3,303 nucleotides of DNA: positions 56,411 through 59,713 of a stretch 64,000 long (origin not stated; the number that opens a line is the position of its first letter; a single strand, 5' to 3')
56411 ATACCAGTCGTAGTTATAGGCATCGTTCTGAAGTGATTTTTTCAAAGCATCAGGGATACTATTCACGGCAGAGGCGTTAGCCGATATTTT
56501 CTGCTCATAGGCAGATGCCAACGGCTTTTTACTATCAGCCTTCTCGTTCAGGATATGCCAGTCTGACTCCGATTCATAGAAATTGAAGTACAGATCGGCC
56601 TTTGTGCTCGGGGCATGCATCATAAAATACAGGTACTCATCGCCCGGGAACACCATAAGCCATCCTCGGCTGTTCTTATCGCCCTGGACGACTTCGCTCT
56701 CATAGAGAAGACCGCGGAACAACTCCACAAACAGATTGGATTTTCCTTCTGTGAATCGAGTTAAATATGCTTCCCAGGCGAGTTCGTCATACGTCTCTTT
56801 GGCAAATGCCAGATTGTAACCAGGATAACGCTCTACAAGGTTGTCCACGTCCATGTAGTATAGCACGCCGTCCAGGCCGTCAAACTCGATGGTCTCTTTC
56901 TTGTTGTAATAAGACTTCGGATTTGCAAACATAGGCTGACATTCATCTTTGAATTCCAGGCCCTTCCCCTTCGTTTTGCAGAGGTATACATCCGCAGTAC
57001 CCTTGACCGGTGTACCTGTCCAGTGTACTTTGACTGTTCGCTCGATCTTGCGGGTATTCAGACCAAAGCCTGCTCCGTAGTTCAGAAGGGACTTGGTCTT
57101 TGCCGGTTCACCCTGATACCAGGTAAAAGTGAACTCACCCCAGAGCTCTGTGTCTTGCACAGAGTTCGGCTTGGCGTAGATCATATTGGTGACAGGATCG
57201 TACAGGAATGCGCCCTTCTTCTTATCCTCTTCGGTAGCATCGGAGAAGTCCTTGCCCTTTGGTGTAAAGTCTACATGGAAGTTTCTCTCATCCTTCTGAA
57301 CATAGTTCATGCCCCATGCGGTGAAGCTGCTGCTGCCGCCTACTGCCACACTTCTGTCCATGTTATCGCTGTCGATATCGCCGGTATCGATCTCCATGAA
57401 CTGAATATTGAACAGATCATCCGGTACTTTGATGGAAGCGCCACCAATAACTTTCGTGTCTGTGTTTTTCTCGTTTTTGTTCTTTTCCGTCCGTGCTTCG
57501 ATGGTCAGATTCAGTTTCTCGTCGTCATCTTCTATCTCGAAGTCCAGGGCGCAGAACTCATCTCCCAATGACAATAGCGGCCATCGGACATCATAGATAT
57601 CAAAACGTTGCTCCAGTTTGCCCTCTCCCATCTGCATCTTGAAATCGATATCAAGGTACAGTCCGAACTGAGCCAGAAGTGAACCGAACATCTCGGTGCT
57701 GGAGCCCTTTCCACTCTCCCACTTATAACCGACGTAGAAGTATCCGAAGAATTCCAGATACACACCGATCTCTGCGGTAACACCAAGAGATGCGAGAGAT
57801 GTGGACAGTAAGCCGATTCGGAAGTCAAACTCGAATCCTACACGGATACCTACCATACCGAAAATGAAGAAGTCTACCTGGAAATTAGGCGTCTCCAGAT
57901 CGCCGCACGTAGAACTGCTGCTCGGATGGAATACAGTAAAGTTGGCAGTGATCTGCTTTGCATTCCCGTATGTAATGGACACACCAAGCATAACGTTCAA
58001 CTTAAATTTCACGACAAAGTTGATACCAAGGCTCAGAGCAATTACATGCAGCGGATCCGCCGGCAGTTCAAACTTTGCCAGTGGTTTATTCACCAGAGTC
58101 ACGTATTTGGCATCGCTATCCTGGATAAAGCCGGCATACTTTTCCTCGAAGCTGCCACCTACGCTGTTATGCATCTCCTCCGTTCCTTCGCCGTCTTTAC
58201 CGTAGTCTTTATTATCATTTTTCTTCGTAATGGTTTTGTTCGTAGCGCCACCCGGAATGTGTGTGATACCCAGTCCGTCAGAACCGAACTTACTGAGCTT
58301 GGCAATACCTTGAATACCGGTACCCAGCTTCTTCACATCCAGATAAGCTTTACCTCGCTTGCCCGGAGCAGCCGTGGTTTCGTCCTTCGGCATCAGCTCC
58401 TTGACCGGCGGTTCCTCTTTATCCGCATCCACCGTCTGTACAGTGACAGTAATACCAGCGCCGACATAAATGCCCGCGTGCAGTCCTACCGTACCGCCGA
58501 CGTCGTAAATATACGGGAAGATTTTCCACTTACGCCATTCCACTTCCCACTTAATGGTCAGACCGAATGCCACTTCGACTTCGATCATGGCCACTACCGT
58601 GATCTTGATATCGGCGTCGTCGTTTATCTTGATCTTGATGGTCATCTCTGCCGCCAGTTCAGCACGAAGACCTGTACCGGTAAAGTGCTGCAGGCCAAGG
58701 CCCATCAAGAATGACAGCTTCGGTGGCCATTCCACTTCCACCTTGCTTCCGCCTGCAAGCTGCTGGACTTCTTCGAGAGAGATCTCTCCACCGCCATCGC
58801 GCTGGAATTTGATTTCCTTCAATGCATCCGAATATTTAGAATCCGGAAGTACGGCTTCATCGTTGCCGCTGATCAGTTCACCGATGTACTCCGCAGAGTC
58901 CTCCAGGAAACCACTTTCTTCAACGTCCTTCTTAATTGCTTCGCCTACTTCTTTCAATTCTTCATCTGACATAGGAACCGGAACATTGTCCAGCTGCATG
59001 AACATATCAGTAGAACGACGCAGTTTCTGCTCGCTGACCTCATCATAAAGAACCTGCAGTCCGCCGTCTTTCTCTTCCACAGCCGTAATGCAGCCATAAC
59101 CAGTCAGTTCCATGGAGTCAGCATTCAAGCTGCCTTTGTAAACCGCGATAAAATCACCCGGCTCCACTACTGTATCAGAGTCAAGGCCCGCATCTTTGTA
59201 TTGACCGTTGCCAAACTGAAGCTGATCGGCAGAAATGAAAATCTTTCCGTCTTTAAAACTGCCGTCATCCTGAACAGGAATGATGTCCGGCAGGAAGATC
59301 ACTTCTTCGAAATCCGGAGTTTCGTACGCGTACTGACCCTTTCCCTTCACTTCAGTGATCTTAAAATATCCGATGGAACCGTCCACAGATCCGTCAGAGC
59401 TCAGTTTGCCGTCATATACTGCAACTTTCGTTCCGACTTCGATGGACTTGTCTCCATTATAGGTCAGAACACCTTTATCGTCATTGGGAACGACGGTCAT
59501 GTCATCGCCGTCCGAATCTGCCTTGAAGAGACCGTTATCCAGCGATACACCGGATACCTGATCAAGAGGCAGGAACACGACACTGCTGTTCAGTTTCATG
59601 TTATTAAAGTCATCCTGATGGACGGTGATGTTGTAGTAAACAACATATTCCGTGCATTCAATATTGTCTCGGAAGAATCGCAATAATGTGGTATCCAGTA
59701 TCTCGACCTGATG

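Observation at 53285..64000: Sigma / anti-sigma-like / polytopic protein / PrsW-type protease unit adjoining an operon for a paralog, an S1 protease and a 2491-aa secreted giant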

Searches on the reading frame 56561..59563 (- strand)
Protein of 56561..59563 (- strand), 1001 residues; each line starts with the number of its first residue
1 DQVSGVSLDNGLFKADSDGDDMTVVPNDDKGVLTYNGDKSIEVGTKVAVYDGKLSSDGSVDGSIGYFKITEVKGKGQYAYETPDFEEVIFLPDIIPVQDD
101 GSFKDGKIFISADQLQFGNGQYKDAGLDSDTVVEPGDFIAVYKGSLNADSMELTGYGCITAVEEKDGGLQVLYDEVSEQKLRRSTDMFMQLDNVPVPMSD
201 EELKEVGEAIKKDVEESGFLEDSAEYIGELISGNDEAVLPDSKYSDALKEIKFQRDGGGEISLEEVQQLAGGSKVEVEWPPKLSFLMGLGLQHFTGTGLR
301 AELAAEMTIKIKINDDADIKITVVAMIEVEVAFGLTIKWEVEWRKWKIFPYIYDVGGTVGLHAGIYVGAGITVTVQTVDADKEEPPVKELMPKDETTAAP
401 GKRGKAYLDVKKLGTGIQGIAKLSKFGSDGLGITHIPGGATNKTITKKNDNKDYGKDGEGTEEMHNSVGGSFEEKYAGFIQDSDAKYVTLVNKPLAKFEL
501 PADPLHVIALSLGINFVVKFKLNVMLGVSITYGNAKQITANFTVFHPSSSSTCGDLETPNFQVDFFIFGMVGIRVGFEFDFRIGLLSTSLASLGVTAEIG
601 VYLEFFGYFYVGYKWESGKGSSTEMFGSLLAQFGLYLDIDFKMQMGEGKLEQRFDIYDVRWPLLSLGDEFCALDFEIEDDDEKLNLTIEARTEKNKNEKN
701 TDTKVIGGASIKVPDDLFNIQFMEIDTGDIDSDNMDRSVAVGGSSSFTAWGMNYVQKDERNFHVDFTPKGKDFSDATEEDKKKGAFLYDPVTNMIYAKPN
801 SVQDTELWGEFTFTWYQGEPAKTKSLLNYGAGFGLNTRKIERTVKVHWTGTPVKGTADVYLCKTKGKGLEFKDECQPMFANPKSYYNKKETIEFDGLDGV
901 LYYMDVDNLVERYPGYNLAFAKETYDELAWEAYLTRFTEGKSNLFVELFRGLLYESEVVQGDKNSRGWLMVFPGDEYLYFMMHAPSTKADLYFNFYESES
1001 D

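Call 77: find_homologous_proteins(query=window:56561-59563:-, max_evalue=0.001)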
Query window:56561-59563:- (1001 aa): 2 proteins with E <= 0.001 among 8000 candidates.
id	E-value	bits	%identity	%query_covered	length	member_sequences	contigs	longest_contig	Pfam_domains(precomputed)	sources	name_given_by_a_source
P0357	0.0e+0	1173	54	100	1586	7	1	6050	PF09479.17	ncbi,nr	ncbi:MAG: InlB B-repeat-containing protein, partial [Lachnospiraceae bacterium]|nr:InlB B-repeat-con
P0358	8.3e-98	347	55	30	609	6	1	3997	-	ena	-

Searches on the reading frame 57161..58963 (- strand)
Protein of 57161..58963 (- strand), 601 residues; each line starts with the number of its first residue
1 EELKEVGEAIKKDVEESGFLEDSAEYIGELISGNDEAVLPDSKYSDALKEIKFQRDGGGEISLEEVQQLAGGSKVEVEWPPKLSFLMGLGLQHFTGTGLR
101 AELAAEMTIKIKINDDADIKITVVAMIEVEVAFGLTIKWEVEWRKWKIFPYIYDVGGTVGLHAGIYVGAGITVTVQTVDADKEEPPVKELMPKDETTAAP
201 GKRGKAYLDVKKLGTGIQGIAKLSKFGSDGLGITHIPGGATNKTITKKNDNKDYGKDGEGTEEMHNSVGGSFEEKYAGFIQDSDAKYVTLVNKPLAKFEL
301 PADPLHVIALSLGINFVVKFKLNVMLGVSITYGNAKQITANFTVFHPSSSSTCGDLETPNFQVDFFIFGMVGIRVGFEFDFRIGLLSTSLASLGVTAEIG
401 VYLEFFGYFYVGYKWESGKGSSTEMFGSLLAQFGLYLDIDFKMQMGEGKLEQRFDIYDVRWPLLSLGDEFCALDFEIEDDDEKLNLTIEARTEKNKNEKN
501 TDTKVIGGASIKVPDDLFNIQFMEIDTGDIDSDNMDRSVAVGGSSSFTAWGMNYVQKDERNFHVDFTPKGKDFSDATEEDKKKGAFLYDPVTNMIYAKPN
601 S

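Call 87: predict_structure(alignment_id=A3)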
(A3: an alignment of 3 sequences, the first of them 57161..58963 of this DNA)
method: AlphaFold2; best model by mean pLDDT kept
length: 601 residues; sequences in the alignment: 3
mean_pLDDT: 30.5   pTM: 0.25
mean pLDDT of the five models: 30.5, 29.6, 28.8, 28.4, 26.1
residues with pLDDT >= 90: 0; 70-90: 0; 50-70: 0; < 50: 601
segments of 3 or more residues with pLDDT < 50: 1-601
pLDDT, mean of each block of 10 residues (from residue 1): 37 36 37 33 31 33 41 35 29 32 38 39 39 36 34 36 37 37 31 26 26 27 26 22 23 26 24 27 24 23 28 25 24 21 22 25 30 32 33 31 29 30 30 25 22 22 27 33 32 41 33 26 23 25 32 34 32 38 39 37 26
secondary structure, 60 per line:
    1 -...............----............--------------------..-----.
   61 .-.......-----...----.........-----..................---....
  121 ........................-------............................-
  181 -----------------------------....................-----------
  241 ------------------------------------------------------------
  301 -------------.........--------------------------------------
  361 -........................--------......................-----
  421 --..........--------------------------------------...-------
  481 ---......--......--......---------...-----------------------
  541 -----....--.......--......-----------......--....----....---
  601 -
elements in order: H2-16 H21-32 H63-69 E75-77 E82-90 E96-113 E117-144 E152-179 H210-229 E314-322 E362-385 E394-415 H423-432 E471-473 E484-489 E492-497 E500-505 E546-549 E552-558 E561-566 H578-583 E586-589 E594-597
